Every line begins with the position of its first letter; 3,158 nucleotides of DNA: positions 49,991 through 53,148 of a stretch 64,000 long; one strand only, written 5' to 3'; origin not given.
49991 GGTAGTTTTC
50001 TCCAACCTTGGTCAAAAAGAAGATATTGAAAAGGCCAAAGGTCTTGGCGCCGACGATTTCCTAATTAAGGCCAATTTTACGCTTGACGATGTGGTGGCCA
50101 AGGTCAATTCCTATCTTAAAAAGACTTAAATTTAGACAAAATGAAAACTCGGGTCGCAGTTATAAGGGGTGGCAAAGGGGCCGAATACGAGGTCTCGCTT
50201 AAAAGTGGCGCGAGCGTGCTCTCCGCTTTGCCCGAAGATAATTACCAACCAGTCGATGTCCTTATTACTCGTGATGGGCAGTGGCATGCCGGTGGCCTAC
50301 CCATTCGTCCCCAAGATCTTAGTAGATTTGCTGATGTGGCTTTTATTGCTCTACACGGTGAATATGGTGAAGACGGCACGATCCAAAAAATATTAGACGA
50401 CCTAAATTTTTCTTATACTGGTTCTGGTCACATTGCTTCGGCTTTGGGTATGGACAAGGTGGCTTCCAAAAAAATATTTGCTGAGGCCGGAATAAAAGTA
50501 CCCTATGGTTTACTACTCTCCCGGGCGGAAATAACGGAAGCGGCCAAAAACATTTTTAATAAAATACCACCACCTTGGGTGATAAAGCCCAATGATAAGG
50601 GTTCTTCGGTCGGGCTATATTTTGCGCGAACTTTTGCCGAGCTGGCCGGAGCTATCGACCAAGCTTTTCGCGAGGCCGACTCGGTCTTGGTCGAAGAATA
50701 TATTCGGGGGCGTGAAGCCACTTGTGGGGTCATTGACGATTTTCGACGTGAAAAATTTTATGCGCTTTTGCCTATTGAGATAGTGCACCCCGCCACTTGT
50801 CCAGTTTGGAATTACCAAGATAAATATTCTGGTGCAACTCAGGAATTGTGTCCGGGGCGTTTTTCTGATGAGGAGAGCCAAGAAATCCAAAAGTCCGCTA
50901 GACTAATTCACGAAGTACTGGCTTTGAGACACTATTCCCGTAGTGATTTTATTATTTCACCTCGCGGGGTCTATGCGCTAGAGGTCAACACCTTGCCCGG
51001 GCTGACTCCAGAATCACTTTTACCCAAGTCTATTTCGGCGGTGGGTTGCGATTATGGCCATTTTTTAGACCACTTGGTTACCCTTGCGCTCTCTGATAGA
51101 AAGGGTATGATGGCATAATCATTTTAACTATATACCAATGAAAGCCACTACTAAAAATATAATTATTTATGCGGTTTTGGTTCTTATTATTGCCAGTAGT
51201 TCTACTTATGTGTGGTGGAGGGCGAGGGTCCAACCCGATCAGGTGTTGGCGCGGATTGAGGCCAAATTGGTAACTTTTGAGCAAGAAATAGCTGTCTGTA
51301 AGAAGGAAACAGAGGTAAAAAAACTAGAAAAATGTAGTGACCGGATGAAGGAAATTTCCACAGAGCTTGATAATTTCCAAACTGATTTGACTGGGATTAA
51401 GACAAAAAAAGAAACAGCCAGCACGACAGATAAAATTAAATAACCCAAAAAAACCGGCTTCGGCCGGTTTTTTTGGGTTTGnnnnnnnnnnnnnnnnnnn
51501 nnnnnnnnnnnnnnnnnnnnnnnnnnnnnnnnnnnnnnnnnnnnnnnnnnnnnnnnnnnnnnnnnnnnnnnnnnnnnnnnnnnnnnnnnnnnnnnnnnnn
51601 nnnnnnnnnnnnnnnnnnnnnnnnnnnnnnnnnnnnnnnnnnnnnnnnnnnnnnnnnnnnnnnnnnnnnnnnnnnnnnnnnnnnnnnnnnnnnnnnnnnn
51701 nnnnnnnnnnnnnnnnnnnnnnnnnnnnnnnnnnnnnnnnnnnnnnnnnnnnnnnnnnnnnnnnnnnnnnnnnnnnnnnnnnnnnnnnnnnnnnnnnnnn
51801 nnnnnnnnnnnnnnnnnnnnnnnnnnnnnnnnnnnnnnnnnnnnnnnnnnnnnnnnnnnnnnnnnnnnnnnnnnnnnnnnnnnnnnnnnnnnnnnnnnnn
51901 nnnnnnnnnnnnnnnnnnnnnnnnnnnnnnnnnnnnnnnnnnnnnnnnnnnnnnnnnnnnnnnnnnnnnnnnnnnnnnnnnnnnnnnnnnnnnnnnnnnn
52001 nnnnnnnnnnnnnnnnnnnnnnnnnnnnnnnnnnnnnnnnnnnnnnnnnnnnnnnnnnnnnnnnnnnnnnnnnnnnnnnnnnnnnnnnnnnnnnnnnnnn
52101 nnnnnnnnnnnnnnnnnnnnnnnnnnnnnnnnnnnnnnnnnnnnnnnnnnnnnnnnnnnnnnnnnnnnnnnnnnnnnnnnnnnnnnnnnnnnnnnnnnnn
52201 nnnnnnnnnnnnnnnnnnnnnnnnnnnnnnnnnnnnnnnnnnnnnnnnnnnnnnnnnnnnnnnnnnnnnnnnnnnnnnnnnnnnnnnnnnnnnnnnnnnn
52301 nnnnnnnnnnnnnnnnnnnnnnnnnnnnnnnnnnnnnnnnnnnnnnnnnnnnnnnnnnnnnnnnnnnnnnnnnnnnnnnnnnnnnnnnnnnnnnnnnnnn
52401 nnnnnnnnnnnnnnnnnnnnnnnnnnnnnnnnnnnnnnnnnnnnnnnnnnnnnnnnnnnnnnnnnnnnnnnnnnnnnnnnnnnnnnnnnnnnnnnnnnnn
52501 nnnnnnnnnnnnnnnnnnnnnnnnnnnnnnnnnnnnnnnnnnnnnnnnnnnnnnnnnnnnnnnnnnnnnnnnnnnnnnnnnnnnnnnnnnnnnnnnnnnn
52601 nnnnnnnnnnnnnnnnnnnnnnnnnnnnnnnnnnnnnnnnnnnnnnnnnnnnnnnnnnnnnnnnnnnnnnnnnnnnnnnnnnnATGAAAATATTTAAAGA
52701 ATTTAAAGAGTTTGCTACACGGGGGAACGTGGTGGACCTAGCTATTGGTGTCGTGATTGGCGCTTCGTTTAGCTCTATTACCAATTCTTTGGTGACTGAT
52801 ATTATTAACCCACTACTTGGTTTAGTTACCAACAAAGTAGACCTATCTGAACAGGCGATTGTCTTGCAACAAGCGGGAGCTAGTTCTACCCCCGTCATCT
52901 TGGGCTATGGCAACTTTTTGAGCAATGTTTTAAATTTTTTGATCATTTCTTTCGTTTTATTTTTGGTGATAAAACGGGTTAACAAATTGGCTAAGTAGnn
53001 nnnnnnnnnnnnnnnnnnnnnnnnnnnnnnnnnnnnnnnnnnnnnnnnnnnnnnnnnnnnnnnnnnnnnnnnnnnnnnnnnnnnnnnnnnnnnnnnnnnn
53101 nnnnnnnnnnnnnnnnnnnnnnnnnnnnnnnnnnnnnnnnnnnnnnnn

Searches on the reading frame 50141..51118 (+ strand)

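Call 10: search_protein_families(library=pfam, proteins=[window:50141-51118:+], max_evalue=0.01)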
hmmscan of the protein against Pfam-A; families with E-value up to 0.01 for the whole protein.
window:50141-51118:+ (325 aa): 8 families
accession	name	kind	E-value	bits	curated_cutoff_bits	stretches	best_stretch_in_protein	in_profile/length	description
PF07478.18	Dala_Dala_lig_C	-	7.8e-37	127.2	24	1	113-314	2-204/204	D-ala D-ala ligase C-terminus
PF01820.27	Dala_Dala_lig_N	-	1.6e-22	80.7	34.6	2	4-50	1-47/121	D-ala D-ala ligase N-terminus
PF02655.19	ATP-grasp_3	-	6.5e-08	33.3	23.2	1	105-284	3-155/160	ATP-grasp domain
PF02786.22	CPSase_L_D2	-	7.1e-05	22.9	19.8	1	105-283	1-177/211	Carbamoyl-phosphate synthase L chain, ATP binding domain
PF13535.11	ATP-grasp_4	-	0.00064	19.8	27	1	143-195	2-68/160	ATP-grasp domain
PF08443.16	RimK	-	0.00095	19.3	21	0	105-192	3-86/188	RimK-like ATP-grasp domain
PF02222.28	ATP-grasp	-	0.0035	17.5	27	1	114-224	4-112/179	ATP-grasp domain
PF01071.24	GARS_A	-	0.0041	17.4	27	1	105-200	2-101/194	Phosphoribosylglycinamide synthetase, ATP-grasp (A) domain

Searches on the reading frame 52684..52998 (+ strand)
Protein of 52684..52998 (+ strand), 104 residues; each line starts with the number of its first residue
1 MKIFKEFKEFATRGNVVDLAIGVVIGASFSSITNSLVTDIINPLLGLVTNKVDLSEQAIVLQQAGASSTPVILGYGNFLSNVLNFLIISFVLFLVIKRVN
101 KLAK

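Call 10: search_protein_families(library=pfam, proteins=[window:52684-52998:+], max_evalue=0.01)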
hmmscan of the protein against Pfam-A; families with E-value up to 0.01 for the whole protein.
window:52684-52998:+ (104 aa): 1 family
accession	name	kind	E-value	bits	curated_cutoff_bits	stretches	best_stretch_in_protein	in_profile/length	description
PF01741.23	MscL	-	1.4e-34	119.5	27.4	1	3-101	1-97/123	Large-conductance mechanosensitive channel, MscL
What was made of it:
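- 52684..52998 (+): mscL (104 aa, lacking the usual C-terminal helix). This is the gene the element stays linked to. Pfam MscL at 1.4e-34, covering profile positions 1-97 of 123 (call 10).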

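Call 19: find_encoding_contigs(protein=window:52684-52998:+, flank=3000, max_places=10)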
Protein window:52684-52998:+ (104 aa): 9 contigs read that carry it; 4 places shown.
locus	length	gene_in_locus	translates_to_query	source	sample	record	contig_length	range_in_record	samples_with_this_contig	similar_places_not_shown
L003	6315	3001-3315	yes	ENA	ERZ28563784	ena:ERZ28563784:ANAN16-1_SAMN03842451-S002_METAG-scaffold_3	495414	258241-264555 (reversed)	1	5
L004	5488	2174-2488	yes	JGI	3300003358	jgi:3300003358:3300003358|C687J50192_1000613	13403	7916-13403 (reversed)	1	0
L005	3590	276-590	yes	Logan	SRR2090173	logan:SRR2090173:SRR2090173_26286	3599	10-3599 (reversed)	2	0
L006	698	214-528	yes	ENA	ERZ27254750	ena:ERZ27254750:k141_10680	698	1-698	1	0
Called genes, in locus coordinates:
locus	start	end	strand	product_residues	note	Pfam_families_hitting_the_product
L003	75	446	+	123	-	PF00072:Response_reg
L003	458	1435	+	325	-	PF01820:Dala_Dala_lig_N, PF02655:ATP-grasp_3, PF07478:Dala_Dala_lig_C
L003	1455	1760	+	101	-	-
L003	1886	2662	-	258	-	-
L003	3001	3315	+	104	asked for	PF01741:MscL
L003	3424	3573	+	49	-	-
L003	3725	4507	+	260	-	PF06182:ABC2_membrane_6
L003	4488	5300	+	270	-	PF06182:ABC2_membrane_6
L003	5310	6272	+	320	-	PF00005:ABC_tran, PF13304:AAA_21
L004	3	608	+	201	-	?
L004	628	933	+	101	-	-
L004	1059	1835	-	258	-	-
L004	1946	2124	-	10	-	-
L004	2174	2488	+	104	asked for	PF01741:MscL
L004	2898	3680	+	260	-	PF06182:ABC2_membrane_6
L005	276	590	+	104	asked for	PF01741:MscL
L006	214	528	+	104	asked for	PF01741:MscL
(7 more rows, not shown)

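Call 31: find_homologous_proteins(query=window:52684-52995:+, max_evalue=1e-15)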
Query window:52684-52995:+ (104 aa): 2358 proteins with E <= 1e-15 among 2868 candidates; the best 120 are listed.
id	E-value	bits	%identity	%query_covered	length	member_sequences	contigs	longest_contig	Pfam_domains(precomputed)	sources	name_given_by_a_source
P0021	1.8e-55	203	100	100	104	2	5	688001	PF01741.24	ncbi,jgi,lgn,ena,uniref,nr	ncbi:MAG: hypothetical protein A2571_02430 [Candidatus Vogelbacteria bacterium RIFOXYD1_FULL_44_32]|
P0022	1.7e-47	177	88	100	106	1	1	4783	PF01741.24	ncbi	-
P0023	1.4e-46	174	83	100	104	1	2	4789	PF01741.24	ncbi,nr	ncbi:MAG: large conductance mechanosensitive channel [Patescibacteria group bacterium]|nr:large cond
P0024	1.2e-35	139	65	100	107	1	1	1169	PF01741.24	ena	-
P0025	4.4e-28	115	58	98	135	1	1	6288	PF01741.24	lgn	-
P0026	6.9e-28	114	57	100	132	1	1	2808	PF01741.24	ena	-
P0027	8.1e-28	114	59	97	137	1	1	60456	PF01741.24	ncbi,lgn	-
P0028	2.1e-27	113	56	100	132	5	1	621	PF01741.24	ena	-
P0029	1.0e-26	111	54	100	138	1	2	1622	PF01741.24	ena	-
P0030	1.5e-26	110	55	99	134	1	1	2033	PF01741.24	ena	-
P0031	3.6e-26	109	52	100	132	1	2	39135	PF01741.24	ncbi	ncbi:MAG: large-conductance mechanosensitive channel protein MscL [Stenotrophobium sp.]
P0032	5.4e-26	108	54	96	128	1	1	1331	PF01741.24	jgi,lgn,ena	-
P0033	5.5e-26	108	50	100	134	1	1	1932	PF01741.24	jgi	jgi:large conductance mechanosensitive channel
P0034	1.2e-25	107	53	96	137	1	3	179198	PF01741.24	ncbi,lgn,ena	-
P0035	1.3e-25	107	54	98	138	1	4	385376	PF01741.24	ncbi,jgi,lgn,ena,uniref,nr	ncbi:MAG: large conductance mechanosensitive channel protein MscL [Candidatus Ryanbacteria bacterium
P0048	5.3e-25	105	53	96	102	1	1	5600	PF01741.24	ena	-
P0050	8.3e-25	105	49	100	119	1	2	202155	PF01741.24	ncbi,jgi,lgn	-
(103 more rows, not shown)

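Call 32: find_encoding_contigs(protein=P0022, flank=4000, max_places=3)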
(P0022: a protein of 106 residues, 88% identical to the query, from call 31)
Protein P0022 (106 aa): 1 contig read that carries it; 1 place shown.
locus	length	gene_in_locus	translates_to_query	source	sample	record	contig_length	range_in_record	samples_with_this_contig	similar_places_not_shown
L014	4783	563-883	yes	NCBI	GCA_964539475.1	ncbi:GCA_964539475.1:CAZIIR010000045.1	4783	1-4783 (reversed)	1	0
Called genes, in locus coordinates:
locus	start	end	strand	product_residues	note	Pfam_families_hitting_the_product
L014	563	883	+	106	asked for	PF01741:MscL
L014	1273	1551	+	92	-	PF04226:Transgly_assoc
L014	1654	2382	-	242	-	-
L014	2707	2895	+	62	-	-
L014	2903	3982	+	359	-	PF01926:MMR_HSR1, PF02421:FeoB_N, PF06071:YchF-GTPase_C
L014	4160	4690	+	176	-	-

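Call 33: find_encoding_contigs(protein=P0023, flank=4000, max_places=3)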
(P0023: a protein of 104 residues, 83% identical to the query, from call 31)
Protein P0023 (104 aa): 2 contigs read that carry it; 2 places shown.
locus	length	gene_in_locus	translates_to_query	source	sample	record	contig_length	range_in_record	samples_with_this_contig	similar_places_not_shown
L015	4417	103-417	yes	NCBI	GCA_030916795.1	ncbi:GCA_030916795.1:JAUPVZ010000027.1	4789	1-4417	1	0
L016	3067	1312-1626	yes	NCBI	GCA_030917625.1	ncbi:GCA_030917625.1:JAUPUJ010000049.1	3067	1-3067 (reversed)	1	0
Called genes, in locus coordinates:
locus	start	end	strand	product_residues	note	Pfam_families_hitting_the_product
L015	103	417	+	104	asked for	PF01741:MscL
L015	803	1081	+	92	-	PF04226:Transgly_assoc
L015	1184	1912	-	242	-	-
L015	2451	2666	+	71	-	-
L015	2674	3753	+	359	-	PF01926:MMR_HSR1, PF02421:FeoB_N, PF06071:YchF-GTPase_C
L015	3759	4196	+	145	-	-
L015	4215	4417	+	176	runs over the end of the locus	-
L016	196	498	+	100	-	-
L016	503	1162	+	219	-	-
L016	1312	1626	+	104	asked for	PF01741:MscL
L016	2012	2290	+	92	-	PF04226:Transgly_assoc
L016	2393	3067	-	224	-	?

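Call 34: find_encoding_contigs(protein=P0024, flank=4000, max_places=3)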
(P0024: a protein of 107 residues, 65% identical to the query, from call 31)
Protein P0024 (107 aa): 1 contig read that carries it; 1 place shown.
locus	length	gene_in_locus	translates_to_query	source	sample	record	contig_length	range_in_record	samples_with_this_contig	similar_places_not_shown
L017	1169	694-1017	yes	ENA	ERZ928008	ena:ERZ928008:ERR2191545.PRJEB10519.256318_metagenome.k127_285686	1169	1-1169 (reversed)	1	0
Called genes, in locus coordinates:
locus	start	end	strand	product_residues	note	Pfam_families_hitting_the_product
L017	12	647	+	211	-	-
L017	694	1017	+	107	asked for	PF01741:MscL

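Call 49: find_encoding_contigs(protein=P0025, flank=2500, max_places=2)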
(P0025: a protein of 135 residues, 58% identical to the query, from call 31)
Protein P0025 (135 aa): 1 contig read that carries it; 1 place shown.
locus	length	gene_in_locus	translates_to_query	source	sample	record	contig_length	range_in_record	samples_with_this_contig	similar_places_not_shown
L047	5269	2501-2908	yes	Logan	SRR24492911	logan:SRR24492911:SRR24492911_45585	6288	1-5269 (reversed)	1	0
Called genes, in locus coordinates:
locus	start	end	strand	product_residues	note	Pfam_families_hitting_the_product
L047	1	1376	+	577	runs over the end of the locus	PF00890:FAD_binding_2, PF01266:DAO (weak), PF03486:HI0933_like, PF07992:Pyr_redox_2 (weak), PF12831:FAD_oxidored, PF13450:NAD_binding_8 (weak), PF04205:FMN_bind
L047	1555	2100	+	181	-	PF17099:TrpP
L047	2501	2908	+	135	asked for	PF01741:MscL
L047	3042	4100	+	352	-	PF01926:MMR_HSR1, PF06071:YchF-GTPase_C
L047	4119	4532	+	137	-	PF06133:Com_YlbF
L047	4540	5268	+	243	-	?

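Call 50: find_encoding_contigs(protein=P0027, flank=2500, max_places=2)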
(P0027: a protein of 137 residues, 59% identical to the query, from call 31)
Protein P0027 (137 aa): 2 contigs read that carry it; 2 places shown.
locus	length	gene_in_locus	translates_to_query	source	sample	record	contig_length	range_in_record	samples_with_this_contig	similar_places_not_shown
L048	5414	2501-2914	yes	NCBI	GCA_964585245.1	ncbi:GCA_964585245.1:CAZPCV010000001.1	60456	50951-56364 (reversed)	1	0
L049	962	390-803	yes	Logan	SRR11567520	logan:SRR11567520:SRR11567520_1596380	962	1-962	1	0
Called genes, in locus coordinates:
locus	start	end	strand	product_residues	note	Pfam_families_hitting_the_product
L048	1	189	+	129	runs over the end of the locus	PF01467:CTP_transf_like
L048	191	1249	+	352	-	PF01725:Ham1p_like, PF00293:NUDIX, PF14815:NUDIX_4 (weak)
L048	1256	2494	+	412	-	PF02403:Seryl_tRNA_N, PF00587:tRNA-synt_2b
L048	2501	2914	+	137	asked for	PF01741:MscL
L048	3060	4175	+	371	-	PF01168:Ala_racemase_N, PF00842:Ala_racemase_C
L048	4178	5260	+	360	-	-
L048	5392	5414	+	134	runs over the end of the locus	-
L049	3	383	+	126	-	?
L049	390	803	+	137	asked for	PF01741:MscL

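Call 51: find_encoding_contigs(protein=P0048, flank=2500, max_places=2)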
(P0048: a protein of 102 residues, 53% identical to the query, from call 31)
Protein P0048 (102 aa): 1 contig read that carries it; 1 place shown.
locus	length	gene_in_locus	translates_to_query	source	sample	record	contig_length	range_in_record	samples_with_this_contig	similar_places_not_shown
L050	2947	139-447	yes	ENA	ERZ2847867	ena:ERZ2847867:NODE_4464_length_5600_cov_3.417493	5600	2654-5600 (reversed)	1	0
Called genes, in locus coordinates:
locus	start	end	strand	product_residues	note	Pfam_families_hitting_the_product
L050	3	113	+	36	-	?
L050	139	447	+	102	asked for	PF01741:MscL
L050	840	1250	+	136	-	PF06133:Com_YlbF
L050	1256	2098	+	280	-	PF01261:AP_endonuc_2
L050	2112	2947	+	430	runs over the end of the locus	PF01336:tRNA_anti-codon, PF00152:tRNA-synt_2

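Call 77: find_encoding_contigs(protein=P0050, flank=3000, max_places=3)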
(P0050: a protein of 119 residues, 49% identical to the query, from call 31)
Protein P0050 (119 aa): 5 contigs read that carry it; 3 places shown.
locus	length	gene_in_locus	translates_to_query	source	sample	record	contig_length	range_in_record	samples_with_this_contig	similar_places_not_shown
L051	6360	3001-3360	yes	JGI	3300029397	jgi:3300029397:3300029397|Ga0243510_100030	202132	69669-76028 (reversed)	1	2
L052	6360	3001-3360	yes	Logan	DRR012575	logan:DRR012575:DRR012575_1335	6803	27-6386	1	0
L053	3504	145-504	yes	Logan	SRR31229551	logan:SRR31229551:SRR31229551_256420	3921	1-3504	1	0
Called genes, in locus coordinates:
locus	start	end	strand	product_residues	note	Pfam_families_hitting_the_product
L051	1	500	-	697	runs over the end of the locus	PF23545:Zn_ribbon_HMPTM, PF04055:Radical_SAM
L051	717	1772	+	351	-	PF08331:QueG_DUF1730, PF00037:Fer4 (faint), PF12838:Fer4_7 (faint), PF13484:Fer4_16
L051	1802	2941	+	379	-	PF00515:TPR_1 (faint), PF07719:TPR_2 (faint), PF13174:TPR_6 (faint), PF13414:TPR_11 (faint), PF13424:TPR_12 (faint), PF13428:TPR_14 (faint), PF13432:TPR_16 (faint), PF23914:TPR_CcmH_CycH (faint), +4 more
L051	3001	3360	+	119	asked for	PF01741:MscL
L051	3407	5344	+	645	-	-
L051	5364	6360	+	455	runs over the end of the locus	PF02878:PGM_PMM_I, PF02879:PGM_PMM_II, PF02880:PGM_PMM_III, PF00408:PGM_PMM_IV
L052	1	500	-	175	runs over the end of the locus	?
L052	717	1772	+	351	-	PF08331:QueG_DUF1730, PF00037:Fer4 (faint), PF12838:Fer4_7 (faint), PF13484:Fer4_16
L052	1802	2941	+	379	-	PF00515:TPR_1 (faint), PF07719:TPR_2 (faint), PF13174:TPR_6 (faint), PF13414:TPR_11 (faint), PF13424:TPR_12 (faint), PF13428:TPR_14 (faint), PF13432:TPR_16 (faint), PF23914:TPR_CcmH_CycH (faint), +4 more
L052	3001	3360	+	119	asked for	PF01741:MscL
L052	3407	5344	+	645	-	-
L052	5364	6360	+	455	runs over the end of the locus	PF02878:PGM_PMM_I, PF02879:PGM_PMM_II, PF02880:PGM_PMM_III, PF00408:PGM_PMM_IV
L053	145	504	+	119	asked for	PF01741:MscL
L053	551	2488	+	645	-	-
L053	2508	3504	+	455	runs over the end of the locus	PF02878:PGM_PMM_I, PF02879:PGM_PMM_II, PF02880:PGM_PMM_III, PF00408:PGM_PMM_IV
